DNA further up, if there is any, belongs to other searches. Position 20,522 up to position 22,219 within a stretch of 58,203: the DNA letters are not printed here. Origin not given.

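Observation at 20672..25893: Same-strand module: GGDEF-EAL sensor, then B12-binding MerR regulator, then c-di-GMP riboswitch, then FAD oxidase (candidate undescribed signalling circuit)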

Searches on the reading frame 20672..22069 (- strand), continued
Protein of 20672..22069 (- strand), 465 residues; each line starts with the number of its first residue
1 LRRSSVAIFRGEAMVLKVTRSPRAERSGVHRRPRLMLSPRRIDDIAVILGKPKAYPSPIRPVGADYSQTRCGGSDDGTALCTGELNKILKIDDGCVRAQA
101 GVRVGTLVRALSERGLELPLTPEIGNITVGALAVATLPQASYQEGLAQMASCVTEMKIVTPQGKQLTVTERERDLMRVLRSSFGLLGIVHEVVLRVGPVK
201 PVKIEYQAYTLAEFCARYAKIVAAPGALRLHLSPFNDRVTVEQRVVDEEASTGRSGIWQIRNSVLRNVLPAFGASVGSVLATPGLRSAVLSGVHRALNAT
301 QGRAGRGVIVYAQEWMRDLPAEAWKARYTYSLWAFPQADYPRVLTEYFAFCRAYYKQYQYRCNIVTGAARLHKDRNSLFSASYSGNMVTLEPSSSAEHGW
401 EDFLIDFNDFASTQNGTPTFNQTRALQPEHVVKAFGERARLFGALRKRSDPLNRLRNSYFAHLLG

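Call 54: search_protein_families(library=pfam, proteins=[P0123, P0126, P0128, P0132, P0133, P0140, P0153, P0181, P0216, P0130])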
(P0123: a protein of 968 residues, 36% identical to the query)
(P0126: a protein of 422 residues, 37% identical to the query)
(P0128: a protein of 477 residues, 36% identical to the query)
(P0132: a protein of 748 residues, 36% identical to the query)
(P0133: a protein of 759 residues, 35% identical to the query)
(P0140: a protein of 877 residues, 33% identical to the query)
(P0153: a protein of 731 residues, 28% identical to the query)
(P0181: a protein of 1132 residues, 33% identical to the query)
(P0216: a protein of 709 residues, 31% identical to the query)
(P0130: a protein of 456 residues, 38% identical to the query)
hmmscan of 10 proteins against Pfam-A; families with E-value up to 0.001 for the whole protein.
P0123 (968 aa): 2 families
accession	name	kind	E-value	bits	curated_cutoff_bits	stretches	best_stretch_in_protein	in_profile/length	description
PF01565.28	FAD_binding_4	-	2.1e-40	138.1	26.4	2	499-616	5-130/139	FAD binding domain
PF04030.19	ALO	-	1.2e-21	78.1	23.1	1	655-953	1-258/258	D-arabinono-1,4-lactone oxidase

P0126 (422 aa): 2 families
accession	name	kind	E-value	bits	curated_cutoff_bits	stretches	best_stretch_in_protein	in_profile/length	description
PF01565.28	FAD_binding_4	-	1.1e-13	51.6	26.4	1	10-121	25-138/139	FAD binding domain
PF04030.19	ALO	-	5.9e-07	29.9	23.1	1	145-415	1-257/258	D-arabinono-1,4-lactone oxidase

P0128 (477 aa): 2 families
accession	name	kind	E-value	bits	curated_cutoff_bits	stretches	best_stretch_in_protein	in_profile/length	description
PF01565.28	FAD_binding_4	-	1e-19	71.1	26.4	1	44-179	1-138/139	FAD binding domain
PF04030.19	ALO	-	5.5e-10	39.8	23.1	1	203-472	1-255/258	D-arabinono-1,4-lactone oxidase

P0132 (748 aa): 4 families
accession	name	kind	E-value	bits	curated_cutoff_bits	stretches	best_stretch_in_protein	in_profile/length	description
PF00106.31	adh_short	-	3e-44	151.3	26.6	1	10-201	1-192/195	short chain dehydrogenase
PF13561.12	adh_short_C2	-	6.8e-27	95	27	1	19-200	6-185/236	Enoyl-(Acyl carrier protein) reductase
PF01565.28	FAD_binding_4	-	3e-19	69.5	26.4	1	293-429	2-138/139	FAD binding domain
PF08659.16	KR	-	4.2e-12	46.8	22.6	1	13-113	4-108/180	KR domain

P0133 (759 aa): 5 families
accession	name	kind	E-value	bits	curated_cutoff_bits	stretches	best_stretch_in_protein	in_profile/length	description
PF00106.31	adh_short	-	1.2e-42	146.1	26.6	1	18-207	2-190/195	short chain dehydrogenase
PF13561.12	adh_short_C2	-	1.2e-28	100.7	27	1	23-210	1-187/236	Enoyl-(Acyl carrier protein) reductase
PF01565.28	FAD_binding_4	-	2.1e-21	76.5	26.4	1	303-438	1-136/139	FAD binding domain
PF08659.16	KR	-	5.2e-14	53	22.6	1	18-199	2-178/180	KR domain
PF04030.19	ALO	-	1.1e-07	32.3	23.1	1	465-735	1-256/258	D-arabinono-1,4-lactone oxidase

P0140 (877 aa): 3 families
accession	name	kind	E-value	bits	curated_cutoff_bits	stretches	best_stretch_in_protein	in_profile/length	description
PF01565.28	FAD_binding_4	-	2.3e-18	66.7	26.4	1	442-577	1-138/139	FAD binding domain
PF09995.15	MPAB_Lcp_cat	-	1.6e-11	45.1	23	1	231-374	88-225/231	ER-bound oxygenase mpaB/B'/Rubber oxygenase, catalytic domain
PF04030.19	ALO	-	3.4e-10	40.5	23.1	1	601-869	1-256/258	D-arabinono-1,4-lactone oxidase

P0153 (731 aa): 6 families
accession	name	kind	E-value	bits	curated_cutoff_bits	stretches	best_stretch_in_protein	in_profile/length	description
PF00106.31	adh_short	-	1.1e-44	152.8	26.6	1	8-198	2-192/195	short chain dehydrogenase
PF13561.12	adh_short_C2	-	1.8e-27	96.9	27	1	13-203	1-191/236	Enoyl-(Acyl carrier protein) reductase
PF01565.28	FAD_binding_4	-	1.6e-16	60.7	26.4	1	295-429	3-137/139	FAD binding domain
PF08659.16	KR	-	5.6e-10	39.9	22.6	1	9-167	3-161/180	KR domain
PF23441.1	SDR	-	2.5e-06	27.5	27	1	2-199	3-205/258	SDR-like rossmann domain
PF10224.14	DUF2205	-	0.00095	19.7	26.7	0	701-728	36-63/75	Short coiled-coil protein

P0181 (1132 aa): 7 families
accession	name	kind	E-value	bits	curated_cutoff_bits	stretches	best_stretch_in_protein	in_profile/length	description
PF00732.25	GMC_oxred_N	-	2.6e-25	90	23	1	524-869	2-217/218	GMC oxidoreductase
PF05199.19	GMC_oxred_C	-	5.9e-21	75.9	24.6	1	971-1102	4-136/139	GMC oxidoreductase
PF04030.19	ALO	-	1.3e-05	25.5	23.1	1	262-492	39-256/258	D-arabinono-1,4-lactone oxidase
PF13450.12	NAD_binding_8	-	2.8e-05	24.7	21.9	1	527-554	1-28/68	NAD(P)-binding Rossmann-like domain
PF00890.30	FAD_binding_2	-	7.2e-05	22.6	20.4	1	524-554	1-31/414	FAD binding domain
PF01565.28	FAD_binding_4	-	0.00011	22.3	26.4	0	26-184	3-135/139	FAD binding domain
PF01266.30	DAO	-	0.00065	19.8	27.9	0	524-554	1-31/353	FAD dependent oxidoreductase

P0216 (709 aa): 4 families
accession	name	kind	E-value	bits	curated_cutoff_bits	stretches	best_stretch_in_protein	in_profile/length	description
PF00732.25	GMC_oxred_N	-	5.3e-10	39.9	23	1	399-687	2-173/218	GMC oxidoreductase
PF13450.12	NAD_binding_8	-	5.8e-06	26.9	21.9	1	402-429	1-28/68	NAD(P)-binding Rossmann-like domain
PF00890.30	FAD_binding_2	-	1.8e-05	24.6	20.4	1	399-429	1-31/414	FAD binding domain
PF07992.20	Pyr_redox_2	-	6.8e-05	22.9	26.1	1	398-443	1-43/291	Pyridine nucleotide-disulphide oxidoreductase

P0130 (456 aa): 2 families
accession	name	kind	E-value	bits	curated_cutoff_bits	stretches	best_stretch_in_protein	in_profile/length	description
PF01565.28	FAD_binding_4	-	2.5e-23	82.7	26.4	1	20-153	1-134/139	FAD binding domain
PF04030.19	ALO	-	5.3e-05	23.5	23.1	1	181-450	1-256/258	D-arabinono-1,4-lactone oxidase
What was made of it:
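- Closest known: Aldonolactone/alditol oxidoreductases and DprE1. Different: Some distant homologues are fused to SDR, GMC or MpaB/Lcp domains (call 54).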

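Call 77: search_solved_structures(query=window:20672-22030:-, max_evalue=0.00001, show_alignments=5)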
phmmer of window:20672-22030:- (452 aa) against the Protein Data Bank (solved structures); distinct sequences matched with E-value up to 0.00001: 7.
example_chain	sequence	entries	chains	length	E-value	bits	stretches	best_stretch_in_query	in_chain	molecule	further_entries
8qmy_A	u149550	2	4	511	1.1e-12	50.6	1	14-228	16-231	ancestral L-galactono-1,4-lactone dehydrogenase | L-galactono-1,4-lactone dehydrogenase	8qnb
8qnr_A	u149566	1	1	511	1.1e-12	50.6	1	14-228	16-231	L-galactono-1,4-lactone dehydrogenase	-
8qnc_A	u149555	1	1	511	1.3e-12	50.3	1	14-228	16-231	L-galactono-1,4-lactone dehydrogenase: A113G variant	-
7a24_z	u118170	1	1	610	6.8e-10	41.4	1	14-228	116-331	GLDH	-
7sml_A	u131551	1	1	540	7.3e-10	41.3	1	14-228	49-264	L-GALACTONO-1,4-LACTONE DEHYDROGENASE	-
2vfr_A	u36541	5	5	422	1.9e-07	33.3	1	24-188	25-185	XYLITOL OXIDASE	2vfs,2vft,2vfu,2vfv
8ot8_A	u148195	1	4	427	1.4e-06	30.4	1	45-234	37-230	FAD-binding protein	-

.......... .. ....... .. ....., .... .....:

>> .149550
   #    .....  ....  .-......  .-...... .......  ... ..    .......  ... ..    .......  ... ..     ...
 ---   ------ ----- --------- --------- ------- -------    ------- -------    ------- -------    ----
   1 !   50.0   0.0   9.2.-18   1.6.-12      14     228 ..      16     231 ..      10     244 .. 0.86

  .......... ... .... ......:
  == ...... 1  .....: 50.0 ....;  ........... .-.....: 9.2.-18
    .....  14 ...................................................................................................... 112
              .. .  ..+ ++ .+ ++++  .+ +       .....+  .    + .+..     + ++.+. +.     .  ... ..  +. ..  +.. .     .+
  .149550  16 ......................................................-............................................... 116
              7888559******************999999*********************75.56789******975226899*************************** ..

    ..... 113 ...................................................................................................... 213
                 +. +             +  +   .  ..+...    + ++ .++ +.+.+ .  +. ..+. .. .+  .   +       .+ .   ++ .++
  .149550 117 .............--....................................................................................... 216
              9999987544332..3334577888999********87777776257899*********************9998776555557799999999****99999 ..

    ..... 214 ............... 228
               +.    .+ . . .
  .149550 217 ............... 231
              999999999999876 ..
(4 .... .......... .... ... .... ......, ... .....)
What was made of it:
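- Closest known: Aldonolactone/alditol oxidoreductases and DprE1. Same: As in GLDH, the residue at the covalent-His position is not His: VGADYS against VGSGLS (call 77).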
